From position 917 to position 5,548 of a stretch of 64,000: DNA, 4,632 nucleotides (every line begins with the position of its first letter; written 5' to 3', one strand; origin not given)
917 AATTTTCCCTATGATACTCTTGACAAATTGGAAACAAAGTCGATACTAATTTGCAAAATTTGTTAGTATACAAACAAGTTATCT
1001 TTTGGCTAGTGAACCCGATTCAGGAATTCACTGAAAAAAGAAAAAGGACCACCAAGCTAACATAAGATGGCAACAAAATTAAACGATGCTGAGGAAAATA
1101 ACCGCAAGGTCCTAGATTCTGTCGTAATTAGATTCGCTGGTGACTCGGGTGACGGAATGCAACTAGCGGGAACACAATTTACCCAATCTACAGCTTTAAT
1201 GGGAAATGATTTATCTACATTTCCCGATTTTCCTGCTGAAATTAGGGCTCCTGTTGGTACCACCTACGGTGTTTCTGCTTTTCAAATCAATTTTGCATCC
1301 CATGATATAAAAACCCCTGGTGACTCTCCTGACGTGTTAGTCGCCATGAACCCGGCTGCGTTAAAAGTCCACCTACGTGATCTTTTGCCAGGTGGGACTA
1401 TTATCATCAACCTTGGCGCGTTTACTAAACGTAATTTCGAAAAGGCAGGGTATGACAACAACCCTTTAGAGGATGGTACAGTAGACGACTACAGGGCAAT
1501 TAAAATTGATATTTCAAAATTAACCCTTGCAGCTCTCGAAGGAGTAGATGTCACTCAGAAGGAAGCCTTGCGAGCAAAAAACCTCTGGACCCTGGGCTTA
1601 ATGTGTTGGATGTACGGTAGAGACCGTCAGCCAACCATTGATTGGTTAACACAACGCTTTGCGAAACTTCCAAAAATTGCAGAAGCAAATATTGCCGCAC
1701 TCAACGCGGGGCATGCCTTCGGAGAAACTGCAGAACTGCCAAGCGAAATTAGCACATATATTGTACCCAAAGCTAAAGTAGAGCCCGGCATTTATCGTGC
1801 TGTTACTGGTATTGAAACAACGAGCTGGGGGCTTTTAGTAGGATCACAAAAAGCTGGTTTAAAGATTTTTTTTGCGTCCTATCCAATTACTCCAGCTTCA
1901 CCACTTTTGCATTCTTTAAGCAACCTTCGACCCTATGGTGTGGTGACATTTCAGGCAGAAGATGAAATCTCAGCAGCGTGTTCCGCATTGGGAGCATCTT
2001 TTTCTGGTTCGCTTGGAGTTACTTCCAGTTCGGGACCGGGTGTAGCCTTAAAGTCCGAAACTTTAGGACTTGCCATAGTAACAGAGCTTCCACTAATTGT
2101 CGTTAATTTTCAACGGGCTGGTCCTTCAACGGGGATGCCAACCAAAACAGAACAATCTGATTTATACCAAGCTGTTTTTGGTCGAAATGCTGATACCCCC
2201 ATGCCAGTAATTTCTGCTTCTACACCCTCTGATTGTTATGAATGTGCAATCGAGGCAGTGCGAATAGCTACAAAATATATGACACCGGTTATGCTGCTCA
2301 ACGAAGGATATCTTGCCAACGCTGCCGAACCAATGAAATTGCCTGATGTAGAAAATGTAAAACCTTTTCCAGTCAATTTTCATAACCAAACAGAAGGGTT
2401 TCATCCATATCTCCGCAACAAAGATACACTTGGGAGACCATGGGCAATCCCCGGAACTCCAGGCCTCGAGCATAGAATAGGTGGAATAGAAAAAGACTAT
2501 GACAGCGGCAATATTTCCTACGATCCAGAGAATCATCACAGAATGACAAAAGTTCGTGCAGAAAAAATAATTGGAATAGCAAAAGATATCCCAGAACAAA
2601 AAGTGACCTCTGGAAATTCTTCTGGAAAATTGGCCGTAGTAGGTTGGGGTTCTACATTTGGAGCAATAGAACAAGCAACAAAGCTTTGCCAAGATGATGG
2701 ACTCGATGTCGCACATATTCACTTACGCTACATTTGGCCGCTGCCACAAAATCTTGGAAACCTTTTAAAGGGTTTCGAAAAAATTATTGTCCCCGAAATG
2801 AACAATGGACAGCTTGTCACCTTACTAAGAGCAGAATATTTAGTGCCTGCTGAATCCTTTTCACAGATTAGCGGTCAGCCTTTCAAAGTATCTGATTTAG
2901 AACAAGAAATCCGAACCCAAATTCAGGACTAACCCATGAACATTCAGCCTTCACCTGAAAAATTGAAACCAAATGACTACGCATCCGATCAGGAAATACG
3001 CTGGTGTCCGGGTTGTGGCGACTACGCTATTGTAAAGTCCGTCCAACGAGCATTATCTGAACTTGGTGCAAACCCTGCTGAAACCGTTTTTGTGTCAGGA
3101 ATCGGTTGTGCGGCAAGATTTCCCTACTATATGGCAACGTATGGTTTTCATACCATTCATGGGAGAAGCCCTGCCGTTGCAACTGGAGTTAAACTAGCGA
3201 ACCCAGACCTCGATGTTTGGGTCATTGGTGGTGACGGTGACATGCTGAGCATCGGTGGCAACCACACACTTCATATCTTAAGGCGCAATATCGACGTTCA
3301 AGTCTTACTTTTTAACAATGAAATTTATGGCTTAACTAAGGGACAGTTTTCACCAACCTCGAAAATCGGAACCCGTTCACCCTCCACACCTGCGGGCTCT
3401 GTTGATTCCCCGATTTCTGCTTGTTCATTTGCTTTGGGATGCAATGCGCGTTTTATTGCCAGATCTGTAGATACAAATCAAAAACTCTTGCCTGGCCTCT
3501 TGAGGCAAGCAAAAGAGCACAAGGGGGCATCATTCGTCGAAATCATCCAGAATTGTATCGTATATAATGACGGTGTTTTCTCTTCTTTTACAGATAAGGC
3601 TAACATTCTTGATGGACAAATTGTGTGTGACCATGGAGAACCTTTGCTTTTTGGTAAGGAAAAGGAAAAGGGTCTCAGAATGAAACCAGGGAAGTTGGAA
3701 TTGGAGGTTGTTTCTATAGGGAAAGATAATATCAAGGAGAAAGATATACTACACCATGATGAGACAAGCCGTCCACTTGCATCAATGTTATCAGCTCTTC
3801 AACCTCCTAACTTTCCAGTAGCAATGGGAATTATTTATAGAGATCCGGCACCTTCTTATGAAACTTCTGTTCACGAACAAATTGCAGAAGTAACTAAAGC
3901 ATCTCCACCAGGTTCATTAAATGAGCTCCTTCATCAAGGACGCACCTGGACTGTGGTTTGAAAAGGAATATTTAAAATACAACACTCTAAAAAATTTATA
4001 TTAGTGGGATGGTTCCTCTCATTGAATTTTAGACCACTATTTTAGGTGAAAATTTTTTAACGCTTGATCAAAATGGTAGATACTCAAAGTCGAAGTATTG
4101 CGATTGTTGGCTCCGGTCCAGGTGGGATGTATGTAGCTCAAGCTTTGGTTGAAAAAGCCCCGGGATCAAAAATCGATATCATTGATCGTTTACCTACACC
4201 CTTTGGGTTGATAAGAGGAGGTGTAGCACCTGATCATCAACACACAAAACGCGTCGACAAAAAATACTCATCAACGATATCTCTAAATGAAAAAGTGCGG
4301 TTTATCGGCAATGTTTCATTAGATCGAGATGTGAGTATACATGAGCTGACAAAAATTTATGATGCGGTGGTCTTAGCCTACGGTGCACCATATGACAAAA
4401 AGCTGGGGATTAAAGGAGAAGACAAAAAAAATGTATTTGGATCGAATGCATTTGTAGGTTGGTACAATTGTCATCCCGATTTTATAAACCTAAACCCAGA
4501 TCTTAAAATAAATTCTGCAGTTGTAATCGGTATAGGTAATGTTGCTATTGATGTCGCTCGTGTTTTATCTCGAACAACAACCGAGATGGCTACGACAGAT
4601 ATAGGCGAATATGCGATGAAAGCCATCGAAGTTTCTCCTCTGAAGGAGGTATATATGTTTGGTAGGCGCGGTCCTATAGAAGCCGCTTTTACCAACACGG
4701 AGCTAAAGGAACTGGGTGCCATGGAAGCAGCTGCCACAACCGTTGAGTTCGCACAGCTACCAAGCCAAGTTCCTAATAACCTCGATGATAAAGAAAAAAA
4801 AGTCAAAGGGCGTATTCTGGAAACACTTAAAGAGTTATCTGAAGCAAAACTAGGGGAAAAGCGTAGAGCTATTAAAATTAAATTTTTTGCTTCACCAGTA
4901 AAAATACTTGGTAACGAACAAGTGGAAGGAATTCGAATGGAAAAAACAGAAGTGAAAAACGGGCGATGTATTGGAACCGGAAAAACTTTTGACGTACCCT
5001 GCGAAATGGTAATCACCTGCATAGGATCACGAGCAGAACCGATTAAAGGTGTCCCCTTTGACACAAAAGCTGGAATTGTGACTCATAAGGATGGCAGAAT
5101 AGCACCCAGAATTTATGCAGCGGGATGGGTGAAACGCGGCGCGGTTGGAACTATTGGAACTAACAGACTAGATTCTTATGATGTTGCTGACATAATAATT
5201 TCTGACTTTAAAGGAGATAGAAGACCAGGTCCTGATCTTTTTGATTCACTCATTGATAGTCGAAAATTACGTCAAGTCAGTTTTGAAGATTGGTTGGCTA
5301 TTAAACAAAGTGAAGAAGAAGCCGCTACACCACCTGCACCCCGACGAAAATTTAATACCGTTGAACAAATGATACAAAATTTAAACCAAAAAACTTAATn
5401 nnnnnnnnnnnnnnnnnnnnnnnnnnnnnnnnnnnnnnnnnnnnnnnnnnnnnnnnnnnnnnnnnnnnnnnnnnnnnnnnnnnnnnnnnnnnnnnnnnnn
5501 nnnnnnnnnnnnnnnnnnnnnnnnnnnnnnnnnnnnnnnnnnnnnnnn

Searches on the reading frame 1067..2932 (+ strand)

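Call 23: search_protein_families(library=pfam, proteins=[window:1067-2932:+])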
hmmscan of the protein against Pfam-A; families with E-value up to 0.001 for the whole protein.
window:1067-2932:+ (621 aa): 3 families
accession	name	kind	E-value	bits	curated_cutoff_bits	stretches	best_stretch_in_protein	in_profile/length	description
PF01855.24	POR_N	-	7.7e-52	176.8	27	1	268-476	10-218/231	Pyruvate flavodoxin/ferredoxin oxidoreductase, thiamine diP-bdg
PF01558.24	POR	-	5.3e-26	92.3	27.4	1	28-216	2-172/173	Pyruvate ferredoxin/flavodoxin oxidoreductase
PF17147.9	PFOR_II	-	4e-07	30.8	27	1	522-604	3-95/102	Pyruvate:ferredoxin oxidoreductase core domain II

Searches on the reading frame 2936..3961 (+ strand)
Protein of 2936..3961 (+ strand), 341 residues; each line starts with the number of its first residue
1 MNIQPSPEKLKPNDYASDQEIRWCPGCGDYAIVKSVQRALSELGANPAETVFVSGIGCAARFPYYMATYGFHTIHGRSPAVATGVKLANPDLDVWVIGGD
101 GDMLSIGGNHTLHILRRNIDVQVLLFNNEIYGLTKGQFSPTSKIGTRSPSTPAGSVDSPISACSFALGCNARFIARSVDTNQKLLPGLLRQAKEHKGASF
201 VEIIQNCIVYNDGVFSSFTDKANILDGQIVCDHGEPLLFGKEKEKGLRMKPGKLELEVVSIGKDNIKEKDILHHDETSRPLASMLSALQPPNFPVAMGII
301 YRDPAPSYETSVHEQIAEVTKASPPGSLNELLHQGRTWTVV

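Call 23: search_protein_families(library=pfam, proteins=[window:2936-3961:+])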
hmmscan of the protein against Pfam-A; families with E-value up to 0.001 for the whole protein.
window:2936-3961:+ (341 aa): 1 family
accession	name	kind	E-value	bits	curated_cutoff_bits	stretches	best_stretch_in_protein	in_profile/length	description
PF02775.26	TPP_enzyme_C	-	1.1e-28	100.4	21.9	1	58-203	4-151/151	Thiamine pyrophosphate enzyme, C-terminal TPP binding domain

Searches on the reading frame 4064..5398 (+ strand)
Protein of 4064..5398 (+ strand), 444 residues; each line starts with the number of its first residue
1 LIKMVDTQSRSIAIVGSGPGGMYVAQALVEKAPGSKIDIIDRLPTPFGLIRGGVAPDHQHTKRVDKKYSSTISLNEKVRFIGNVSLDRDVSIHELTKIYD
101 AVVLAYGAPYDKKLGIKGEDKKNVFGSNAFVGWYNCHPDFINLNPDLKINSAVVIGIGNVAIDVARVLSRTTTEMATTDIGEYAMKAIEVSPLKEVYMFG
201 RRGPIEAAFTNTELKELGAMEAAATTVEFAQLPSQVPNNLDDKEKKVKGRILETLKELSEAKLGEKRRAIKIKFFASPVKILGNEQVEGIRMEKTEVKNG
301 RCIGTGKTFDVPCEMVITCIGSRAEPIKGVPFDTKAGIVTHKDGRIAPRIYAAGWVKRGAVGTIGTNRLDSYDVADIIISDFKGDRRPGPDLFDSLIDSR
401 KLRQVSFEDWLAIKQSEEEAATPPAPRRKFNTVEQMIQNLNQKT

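Call 23: search_protein_families(library=pfam, proteins=[window:4064-5398:+])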
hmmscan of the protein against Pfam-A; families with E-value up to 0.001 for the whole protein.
window:4064-5398:+ (444 aa): 3 families
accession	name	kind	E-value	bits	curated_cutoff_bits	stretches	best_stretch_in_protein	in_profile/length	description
PF07992.20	Pyr_redox_2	-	7.3e-17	62.2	26.1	2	11-174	2-167/291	Pyridine nucleotide-disulphide oxidoreductase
PF13450.12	NAD_binding_8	-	4.5e-06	27.3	21.9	1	14-61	1-46/68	NAD(P)-binding Rossmann-like domain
PF00070.33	Pyr_redox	-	0.00036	21.4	22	0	12-46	2-34/82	Pyridine nucleotide-disulphide oxidoreductase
